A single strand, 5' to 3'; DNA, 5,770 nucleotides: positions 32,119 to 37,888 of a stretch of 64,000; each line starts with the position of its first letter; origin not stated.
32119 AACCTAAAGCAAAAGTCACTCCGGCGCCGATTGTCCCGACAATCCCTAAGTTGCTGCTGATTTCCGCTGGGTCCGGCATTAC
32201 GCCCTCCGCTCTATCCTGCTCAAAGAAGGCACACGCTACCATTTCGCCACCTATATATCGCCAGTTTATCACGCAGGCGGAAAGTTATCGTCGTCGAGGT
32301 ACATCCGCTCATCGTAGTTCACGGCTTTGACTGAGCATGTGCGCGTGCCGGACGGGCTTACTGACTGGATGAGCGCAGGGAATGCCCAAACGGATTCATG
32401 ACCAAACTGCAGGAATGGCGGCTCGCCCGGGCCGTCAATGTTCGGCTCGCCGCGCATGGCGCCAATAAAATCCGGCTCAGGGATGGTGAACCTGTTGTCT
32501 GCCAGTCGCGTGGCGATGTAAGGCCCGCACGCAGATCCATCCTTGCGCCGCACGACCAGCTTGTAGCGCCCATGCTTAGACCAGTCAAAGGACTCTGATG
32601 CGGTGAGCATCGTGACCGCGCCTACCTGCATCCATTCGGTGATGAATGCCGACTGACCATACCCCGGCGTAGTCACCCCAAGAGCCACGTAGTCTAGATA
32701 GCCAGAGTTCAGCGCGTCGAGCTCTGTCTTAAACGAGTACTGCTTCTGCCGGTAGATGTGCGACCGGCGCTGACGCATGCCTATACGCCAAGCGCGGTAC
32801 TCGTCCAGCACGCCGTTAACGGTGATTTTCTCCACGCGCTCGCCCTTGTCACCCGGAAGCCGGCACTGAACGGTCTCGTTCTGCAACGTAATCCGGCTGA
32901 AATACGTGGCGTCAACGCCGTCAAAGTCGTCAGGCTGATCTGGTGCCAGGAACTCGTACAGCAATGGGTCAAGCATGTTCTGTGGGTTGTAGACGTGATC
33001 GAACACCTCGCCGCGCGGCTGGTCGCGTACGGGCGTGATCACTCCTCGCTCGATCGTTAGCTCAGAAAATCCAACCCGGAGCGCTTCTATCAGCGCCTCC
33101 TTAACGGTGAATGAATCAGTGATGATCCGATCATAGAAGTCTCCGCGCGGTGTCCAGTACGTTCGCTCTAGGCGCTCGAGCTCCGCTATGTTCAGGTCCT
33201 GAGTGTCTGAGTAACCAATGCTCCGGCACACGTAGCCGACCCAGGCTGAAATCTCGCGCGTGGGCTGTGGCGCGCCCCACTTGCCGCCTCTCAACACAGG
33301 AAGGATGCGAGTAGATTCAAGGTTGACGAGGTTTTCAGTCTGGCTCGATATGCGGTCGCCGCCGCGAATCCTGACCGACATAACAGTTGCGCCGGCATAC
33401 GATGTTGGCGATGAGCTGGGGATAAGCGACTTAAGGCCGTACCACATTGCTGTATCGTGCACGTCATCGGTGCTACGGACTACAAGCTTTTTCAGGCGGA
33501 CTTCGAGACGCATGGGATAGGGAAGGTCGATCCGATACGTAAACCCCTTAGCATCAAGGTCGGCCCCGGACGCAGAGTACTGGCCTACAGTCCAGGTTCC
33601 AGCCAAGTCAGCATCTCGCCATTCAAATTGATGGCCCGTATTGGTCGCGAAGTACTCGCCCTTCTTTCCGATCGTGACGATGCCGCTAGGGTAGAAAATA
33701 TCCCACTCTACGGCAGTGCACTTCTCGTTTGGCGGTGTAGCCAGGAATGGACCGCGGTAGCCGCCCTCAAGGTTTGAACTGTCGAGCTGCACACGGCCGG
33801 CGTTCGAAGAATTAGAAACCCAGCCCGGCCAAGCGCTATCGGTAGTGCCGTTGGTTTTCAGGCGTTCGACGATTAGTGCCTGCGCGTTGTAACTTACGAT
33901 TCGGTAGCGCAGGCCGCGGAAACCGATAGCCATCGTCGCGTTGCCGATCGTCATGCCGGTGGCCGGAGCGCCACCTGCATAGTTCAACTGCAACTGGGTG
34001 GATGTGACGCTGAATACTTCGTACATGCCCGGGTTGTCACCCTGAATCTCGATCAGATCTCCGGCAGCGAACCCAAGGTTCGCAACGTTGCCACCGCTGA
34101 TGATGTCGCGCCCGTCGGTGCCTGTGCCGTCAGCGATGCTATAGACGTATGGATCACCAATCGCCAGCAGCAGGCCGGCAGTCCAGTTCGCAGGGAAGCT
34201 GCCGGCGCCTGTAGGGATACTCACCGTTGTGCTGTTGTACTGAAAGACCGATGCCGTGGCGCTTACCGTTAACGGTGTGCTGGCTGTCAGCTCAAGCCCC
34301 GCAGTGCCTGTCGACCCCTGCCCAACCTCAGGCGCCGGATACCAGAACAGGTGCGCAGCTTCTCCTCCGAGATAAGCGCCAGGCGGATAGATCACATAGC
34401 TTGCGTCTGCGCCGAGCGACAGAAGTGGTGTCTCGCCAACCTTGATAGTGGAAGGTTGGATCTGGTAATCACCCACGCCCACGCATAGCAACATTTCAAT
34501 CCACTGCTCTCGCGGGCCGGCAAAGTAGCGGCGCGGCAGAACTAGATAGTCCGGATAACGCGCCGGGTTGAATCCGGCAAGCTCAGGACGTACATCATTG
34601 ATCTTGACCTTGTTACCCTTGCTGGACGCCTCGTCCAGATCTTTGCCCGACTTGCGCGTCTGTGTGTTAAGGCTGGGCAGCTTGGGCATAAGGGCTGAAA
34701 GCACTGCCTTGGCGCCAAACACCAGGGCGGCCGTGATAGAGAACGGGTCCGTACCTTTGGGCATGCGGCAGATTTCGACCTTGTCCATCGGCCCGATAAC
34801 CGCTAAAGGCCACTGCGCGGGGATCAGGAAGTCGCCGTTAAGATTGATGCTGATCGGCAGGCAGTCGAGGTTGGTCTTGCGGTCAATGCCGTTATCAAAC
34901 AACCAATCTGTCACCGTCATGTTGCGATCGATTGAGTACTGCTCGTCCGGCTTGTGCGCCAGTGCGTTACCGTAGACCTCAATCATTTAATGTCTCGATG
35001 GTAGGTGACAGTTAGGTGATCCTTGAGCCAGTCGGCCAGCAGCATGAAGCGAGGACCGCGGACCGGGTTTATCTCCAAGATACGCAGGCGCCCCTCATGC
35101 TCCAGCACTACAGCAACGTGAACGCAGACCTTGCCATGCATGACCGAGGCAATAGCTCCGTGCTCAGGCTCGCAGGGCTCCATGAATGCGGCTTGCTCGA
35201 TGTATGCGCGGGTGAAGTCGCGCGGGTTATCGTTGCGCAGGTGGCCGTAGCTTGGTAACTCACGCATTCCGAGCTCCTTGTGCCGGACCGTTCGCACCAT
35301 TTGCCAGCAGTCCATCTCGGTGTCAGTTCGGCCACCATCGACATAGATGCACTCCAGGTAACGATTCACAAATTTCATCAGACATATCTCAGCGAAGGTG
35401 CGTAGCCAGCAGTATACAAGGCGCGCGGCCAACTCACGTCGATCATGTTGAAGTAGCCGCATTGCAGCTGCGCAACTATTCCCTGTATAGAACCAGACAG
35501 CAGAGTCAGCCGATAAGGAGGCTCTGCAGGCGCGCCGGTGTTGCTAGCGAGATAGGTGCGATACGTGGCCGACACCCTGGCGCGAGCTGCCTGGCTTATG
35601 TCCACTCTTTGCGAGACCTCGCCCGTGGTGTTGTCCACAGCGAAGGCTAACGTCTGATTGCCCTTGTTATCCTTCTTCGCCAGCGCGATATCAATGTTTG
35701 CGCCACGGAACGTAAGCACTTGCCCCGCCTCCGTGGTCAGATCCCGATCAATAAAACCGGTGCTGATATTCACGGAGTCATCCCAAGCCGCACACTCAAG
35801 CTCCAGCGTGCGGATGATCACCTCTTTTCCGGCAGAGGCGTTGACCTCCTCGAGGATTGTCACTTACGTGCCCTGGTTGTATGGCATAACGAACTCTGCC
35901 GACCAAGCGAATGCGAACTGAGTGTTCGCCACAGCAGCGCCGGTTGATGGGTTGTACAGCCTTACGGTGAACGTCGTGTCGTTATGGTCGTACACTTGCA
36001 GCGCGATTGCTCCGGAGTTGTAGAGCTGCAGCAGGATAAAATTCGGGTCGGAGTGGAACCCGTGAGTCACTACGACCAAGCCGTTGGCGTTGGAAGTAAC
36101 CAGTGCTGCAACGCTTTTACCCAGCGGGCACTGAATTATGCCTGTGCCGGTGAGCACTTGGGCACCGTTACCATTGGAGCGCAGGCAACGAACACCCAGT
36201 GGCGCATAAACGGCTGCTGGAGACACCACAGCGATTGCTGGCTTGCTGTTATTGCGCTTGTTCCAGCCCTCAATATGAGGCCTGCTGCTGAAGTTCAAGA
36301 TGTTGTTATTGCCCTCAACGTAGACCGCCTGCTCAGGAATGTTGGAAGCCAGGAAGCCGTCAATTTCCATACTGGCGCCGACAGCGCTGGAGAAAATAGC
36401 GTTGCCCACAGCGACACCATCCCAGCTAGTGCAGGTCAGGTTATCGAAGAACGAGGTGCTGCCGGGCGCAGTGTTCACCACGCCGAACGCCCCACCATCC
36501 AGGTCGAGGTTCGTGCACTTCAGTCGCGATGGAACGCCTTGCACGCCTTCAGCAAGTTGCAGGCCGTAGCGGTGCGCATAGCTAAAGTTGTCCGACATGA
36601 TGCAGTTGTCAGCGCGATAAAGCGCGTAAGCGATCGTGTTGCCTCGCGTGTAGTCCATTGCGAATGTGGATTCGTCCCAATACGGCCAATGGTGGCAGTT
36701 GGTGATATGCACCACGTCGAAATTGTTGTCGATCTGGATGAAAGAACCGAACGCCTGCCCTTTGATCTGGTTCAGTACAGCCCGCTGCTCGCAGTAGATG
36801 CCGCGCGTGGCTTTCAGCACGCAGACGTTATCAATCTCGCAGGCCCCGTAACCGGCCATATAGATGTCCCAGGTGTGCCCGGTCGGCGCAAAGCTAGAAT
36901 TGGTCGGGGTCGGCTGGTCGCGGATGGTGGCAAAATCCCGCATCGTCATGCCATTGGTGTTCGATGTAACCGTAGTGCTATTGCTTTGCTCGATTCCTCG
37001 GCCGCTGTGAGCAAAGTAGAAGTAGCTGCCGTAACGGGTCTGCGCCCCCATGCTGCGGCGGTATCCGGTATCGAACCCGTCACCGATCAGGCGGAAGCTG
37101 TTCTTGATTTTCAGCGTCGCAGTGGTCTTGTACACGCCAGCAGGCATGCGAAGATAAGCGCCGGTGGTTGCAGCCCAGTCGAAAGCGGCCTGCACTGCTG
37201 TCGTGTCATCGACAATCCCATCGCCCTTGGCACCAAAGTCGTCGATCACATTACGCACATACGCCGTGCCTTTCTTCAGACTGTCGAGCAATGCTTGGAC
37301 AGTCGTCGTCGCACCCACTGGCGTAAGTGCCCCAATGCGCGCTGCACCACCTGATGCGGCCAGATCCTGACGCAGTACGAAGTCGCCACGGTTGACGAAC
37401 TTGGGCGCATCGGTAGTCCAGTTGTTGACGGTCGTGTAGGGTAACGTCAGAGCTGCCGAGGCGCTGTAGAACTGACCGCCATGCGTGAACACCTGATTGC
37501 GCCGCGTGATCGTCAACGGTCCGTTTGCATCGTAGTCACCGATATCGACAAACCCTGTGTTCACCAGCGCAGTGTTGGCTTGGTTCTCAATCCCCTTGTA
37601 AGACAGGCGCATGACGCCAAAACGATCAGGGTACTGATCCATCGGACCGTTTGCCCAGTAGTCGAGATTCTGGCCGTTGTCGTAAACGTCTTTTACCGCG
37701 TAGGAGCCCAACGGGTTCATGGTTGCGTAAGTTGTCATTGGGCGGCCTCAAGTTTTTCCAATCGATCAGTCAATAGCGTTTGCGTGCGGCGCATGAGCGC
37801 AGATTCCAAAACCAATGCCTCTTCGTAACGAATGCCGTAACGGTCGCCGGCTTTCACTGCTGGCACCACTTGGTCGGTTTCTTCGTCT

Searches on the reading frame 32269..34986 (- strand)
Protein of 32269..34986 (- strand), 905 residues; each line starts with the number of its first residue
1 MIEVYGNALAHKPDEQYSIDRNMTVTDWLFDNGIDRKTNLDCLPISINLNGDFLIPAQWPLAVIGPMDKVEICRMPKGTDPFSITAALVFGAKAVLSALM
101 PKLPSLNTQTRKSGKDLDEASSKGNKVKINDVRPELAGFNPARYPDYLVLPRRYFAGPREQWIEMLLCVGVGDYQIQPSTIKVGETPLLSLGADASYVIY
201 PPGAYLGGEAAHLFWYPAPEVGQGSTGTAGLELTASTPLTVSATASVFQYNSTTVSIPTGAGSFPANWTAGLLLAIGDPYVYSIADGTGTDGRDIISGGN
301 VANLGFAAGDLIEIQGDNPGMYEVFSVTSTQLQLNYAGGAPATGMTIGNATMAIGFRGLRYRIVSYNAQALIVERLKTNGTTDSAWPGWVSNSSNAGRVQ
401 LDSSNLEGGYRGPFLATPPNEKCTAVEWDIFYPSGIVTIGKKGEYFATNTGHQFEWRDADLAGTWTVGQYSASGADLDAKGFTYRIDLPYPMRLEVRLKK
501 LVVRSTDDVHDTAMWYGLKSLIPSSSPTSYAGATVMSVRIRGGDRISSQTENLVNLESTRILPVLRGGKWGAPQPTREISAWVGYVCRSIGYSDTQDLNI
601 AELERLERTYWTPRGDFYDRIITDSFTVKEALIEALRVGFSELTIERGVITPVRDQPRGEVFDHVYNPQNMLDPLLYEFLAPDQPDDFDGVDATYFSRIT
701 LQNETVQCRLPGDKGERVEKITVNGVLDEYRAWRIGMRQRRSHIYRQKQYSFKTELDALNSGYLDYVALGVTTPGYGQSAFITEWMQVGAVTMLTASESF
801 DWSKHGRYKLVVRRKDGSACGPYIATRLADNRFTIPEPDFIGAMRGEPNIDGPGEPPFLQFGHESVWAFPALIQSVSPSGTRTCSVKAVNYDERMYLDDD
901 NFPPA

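Call 13: search_protein_families(library=phrogs, proteins=[window:32269-34986:-], max_evalue=0.001)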
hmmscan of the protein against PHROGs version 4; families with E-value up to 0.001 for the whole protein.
window:32269-34986:- (905 aa): 4 families
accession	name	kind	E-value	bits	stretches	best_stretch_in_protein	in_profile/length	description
phrog_469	-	tail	3.4e-219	731.2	1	1-904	3-900/903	tail protein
phrog_23466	-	unknown function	5.6e-78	263.3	1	536-901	1-351/358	-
phrog_31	-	tail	1.7e-19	70.2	1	403-903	357-853/1565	central tail fiber J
phrog_24367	-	unknown function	6.5e-06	26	1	76-204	82-209/408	-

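Call 98: search_protein_families(library=pfam, proteins=[window:32269-34986:-], max_evalue=0.01)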
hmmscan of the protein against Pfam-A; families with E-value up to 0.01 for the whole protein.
window:32269-34986:- (905 aa): 2 families
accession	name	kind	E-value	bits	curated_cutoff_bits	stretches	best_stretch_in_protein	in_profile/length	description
PF24801.1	FNIII-A_GpJ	-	0.00017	22.2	27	1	413-520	16-122/126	Tip attachment protein J,FNIII-A domain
PF13550.12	Phage-tail_3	-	0.007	16.7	23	0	702-769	81-148/164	Putative phage tail protein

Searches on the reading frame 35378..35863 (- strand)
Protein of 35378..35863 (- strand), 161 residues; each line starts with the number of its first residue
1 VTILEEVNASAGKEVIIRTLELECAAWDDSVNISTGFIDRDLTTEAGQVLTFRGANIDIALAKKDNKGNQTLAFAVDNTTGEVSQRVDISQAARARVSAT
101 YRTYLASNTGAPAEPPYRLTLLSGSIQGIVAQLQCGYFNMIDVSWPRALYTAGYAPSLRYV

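Call 13: search_protein_families(library=phrogs, proteins=[window:35378-35863:-], max_evalue=0.001)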
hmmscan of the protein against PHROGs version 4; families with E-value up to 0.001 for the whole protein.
window:35378-35863:- (161 aa): 1 family
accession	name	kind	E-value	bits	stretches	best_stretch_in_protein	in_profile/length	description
phrog_396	-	tail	4.5e-40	138.1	1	1-161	3-164/164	minor tail protein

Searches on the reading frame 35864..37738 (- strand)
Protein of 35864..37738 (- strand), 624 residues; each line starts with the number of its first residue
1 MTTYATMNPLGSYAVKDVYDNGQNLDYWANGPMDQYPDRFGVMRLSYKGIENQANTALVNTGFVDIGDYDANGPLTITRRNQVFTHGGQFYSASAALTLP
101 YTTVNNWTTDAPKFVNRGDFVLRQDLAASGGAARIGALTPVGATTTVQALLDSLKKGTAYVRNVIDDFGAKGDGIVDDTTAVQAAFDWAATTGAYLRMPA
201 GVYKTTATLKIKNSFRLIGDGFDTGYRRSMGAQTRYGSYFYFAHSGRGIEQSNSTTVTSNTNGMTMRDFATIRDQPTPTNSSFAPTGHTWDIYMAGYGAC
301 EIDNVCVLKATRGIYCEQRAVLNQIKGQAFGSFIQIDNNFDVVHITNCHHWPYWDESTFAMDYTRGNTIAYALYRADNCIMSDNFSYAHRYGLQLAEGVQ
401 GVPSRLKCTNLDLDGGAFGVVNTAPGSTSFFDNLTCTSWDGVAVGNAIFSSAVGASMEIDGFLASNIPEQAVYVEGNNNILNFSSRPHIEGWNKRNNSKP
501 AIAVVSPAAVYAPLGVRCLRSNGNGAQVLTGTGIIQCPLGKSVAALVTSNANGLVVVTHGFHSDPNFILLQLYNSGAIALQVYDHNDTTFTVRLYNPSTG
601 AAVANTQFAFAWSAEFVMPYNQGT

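Call 13: search_protein_families(library=phrogs, proteins=[window:35864-37738:-], max_evalue=0.001)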
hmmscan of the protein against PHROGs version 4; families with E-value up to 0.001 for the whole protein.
window:35864-37738:- (624 aa): 17 families
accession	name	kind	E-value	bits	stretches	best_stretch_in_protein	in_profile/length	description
phrog_32881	-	moron, auxiliary metabolic gene and host takeover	1.2e-29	104.2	1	174-484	209-520/690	pectin lyase activity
phrog_32929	-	unknown function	2.4e-23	83.4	1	1-136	1-141/685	-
phrog_15518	-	unknown function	2.9e-18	66.6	1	1-136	1-142/667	-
phrog_34100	-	tail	2.9e-18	66.5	1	2-190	6-202/696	tail protein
phrog_15455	-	tail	1.2e-14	54.8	1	1-208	1-198/652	tail fiber protein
phrog_17635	-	tail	4.4e-14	52.6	1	1-208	5-211/721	tail fiber protein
phrog_17312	-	tail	1.9e-12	47.3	1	117-259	258-384/792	tail protein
phrog_18522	-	tail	4.9e-10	39.4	1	164-220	175-230/612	tail protein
phrog_14558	-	tail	3.3e-09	36.6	1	158-224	101-167/740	tail spike protein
phrog_13768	-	tail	3.5e-07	30.2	1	36-272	8-252/718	tail protein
phrog_20911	-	tail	4.4e-07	29.9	1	8-213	25-215/654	tail spike protein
phrog_4775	-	connector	7e-07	28.6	1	152-225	124-192/876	pre-neck appendage protein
phrog_2234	-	tail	7.8e-07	29.1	1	161-218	184-242/757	tail spike protein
phrog_7458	-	tail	3.5e-06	26.6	1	147-212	111-173/732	tail spike protein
phrog_4250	-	tail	4.7e-06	26.2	1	165-226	223-291/786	EPS depolymerase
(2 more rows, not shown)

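Call 98: search_protein_families(library=pfam, proteins=[window:35864-37738:-], max_evalue=0.01)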
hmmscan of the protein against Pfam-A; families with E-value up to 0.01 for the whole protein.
window:35864-37738:- (624 aa): 1 family
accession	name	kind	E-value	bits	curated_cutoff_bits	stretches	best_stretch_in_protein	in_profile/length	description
PF12708.12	Pect-lyase_RHGA_epim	-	3.8e-11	43.6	27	1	162-238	2-80/213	Rhamnogalacturonase A/epimerase, pectate lyase-like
